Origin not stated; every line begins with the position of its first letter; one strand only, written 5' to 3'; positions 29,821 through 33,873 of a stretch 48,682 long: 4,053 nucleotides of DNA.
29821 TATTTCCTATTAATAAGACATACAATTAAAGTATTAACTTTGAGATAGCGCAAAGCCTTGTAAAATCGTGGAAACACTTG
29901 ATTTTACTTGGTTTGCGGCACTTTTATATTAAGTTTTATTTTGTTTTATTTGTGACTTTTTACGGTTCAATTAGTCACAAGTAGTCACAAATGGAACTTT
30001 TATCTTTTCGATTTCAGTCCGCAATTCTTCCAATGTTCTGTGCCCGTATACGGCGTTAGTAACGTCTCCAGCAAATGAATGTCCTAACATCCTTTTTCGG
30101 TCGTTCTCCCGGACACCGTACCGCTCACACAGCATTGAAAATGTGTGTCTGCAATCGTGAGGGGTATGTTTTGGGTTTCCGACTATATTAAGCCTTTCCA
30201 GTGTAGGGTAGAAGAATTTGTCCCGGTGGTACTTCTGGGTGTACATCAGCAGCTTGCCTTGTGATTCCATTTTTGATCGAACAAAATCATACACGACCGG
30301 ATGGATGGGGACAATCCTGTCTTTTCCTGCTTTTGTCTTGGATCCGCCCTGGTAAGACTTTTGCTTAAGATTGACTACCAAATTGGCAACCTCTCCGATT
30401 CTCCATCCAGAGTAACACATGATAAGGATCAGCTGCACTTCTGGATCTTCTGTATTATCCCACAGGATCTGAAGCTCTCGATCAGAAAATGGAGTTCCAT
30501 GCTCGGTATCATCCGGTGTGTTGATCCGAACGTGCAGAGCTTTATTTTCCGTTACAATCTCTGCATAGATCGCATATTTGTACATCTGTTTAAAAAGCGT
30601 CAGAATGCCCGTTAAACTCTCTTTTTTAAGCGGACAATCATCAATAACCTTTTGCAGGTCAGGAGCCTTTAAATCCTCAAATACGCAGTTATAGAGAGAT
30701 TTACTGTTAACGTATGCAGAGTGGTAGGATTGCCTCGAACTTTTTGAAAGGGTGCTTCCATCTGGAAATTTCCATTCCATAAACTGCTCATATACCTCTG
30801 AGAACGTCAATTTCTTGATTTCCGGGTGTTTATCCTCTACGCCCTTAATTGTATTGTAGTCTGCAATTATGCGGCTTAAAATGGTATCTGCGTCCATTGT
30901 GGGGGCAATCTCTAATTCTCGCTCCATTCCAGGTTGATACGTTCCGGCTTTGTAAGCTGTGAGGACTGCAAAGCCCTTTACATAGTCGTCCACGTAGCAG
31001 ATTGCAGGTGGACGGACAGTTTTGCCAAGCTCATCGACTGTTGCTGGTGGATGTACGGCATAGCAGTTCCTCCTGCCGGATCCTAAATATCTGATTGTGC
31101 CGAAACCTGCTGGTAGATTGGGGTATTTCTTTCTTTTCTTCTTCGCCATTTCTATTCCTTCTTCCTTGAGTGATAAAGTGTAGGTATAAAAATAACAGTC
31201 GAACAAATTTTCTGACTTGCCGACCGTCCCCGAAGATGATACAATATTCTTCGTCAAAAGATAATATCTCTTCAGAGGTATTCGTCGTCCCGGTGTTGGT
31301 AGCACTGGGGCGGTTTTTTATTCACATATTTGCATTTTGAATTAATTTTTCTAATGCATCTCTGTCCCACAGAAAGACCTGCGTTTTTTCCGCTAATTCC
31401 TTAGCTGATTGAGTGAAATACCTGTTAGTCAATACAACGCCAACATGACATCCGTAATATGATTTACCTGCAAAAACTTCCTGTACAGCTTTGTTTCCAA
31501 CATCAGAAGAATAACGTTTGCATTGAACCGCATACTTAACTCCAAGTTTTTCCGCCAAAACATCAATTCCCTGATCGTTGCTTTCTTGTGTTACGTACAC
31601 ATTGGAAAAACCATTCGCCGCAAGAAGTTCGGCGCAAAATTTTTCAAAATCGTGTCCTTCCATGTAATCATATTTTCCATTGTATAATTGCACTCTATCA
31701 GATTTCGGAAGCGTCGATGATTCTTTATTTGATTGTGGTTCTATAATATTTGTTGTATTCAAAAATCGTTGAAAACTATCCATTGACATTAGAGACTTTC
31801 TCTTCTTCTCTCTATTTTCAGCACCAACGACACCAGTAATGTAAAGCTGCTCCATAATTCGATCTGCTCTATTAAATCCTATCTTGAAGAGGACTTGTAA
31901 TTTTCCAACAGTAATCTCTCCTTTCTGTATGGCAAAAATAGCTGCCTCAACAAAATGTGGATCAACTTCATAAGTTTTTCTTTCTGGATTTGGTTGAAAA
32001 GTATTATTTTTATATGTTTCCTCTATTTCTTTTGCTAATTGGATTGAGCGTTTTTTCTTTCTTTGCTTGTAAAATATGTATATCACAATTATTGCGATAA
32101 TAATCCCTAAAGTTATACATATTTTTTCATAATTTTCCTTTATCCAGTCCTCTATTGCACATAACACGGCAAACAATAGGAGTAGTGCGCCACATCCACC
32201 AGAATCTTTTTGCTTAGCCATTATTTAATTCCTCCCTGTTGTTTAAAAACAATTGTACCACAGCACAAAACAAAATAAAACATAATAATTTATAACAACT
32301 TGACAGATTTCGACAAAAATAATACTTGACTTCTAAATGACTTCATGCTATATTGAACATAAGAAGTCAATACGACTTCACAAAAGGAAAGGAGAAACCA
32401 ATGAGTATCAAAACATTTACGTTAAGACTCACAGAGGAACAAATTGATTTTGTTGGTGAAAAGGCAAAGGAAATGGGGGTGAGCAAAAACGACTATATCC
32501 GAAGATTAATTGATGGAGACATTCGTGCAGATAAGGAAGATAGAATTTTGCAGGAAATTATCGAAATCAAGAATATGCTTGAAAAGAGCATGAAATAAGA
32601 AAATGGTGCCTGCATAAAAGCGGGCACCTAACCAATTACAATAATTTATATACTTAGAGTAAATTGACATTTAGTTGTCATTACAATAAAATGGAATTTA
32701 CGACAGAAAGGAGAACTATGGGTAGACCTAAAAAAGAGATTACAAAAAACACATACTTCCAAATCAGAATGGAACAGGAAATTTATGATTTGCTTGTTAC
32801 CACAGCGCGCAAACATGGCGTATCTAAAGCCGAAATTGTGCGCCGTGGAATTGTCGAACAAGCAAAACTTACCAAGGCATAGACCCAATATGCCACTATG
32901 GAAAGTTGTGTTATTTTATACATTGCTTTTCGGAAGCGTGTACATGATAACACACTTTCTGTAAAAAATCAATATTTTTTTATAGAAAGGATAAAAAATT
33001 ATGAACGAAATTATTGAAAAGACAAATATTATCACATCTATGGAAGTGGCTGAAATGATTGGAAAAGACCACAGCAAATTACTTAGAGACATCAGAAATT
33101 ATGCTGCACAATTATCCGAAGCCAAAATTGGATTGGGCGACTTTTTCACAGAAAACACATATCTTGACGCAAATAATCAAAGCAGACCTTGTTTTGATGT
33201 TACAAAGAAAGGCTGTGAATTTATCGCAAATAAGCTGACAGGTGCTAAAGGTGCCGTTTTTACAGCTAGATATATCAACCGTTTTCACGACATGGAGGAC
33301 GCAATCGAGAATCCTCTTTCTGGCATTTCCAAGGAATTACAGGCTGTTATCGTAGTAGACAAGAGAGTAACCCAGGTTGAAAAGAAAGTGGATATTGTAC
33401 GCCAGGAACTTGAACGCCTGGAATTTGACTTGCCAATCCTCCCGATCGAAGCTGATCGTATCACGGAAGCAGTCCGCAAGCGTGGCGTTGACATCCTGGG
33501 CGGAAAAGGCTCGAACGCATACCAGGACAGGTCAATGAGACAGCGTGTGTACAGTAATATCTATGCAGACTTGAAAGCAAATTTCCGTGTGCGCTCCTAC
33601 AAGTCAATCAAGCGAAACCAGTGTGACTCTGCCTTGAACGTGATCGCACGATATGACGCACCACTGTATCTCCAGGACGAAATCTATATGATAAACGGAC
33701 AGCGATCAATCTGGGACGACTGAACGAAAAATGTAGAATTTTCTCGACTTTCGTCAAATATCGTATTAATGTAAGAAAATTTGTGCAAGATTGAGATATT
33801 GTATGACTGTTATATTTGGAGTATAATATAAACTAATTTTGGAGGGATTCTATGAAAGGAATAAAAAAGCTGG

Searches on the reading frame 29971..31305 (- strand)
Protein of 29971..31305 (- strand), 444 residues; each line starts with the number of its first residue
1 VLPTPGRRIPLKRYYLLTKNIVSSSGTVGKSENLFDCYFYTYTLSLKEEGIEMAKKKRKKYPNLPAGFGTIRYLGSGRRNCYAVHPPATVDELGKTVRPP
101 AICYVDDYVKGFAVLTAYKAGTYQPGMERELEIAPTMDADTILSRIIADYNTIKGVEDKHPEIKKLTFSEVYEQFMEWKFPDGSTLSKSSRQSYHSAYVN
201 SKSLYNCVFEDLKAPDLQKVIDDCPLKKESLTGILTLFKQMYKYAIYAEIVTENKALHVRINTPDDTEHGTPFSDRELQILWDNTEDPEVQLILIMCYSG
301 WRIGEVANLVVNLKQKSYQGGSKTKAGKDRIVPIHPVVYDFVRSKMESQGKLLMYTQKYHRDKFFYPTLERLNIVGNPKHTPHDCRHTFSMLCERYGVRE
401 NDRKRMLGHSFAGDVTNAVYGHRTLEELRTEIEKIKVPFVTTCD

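Call 78: search_protein_families(library=pfam, proteins=[window:29971-31305:-], max_evalue=0.001)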
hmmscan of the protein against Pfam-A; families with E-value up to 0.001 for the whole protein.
window:29971-31305:- (444 aa): 1 family
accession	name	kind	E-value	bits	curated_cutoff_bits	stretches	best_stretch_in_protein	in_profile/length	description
PF00589.27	Phage_integrase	-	2.8e-05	24.4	27.1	1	291-412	26-159/172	Phage integrase family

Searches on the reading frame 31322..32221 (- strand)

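Call 78: search_protein_families(library=pfam, proteins=[window:31322-32221:-], max_evalue=0.001)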
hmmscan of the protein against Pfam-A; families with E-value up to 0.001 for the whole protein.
window:31322-32221:- (299 aa): 4 families
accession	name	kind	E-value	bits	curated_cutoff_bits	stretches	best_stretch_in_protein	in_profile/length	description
PF04471.18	Mrr_cat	-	2.8e-31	108.4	21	1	186-294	3-115/115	Restriction endonuclease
PF09397.16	FtsK_gamma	-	4.7e-14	52.3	30.6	1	85-145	2-62/63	Ftsk gamma domain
PF22722.2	NA-iREase1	-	3.6e-12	46.6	27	1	192-290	1-104/106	NACHT-associated inactive Restriction Endonuclease 1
PF13156.12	Mrr_cat_2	-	5.2e-06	26.8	22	1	211-276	24-94/127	Restriction endonuclease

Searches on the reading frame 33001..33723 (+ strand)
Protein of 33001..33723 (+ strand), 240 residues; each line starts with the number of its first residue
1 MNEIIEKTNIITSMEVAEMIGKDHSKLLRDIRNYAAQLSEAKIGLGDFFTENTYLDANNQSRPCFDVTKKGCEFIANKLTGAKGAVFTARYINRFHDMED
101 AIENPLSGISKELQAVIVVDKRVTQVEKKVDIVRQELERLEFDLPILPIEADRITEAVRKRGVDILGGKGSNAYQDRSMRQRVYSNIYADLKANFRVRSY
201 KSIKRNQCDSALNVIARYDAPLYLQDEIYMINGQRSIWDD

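Call 78: search_protein_families(library=pfam, proteins=[window:33001-33723:+], max_evalue=0.001)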
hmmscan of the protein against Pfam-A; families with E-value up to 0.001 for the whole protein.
window:33001-33723:+ (240 aa): 2 families
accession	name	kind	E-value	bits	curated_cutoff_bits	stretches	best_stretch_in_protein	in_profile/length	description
PF10552.14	ORF6C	-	3.2e-30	104.8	22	1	119-228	5-114/114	ORF6C domain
PF09669.15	Phage_pRha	-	1.3e-25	90.2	29.9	1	11-99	1-90/91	Phage regulatory protein Rha (Phage_pRha)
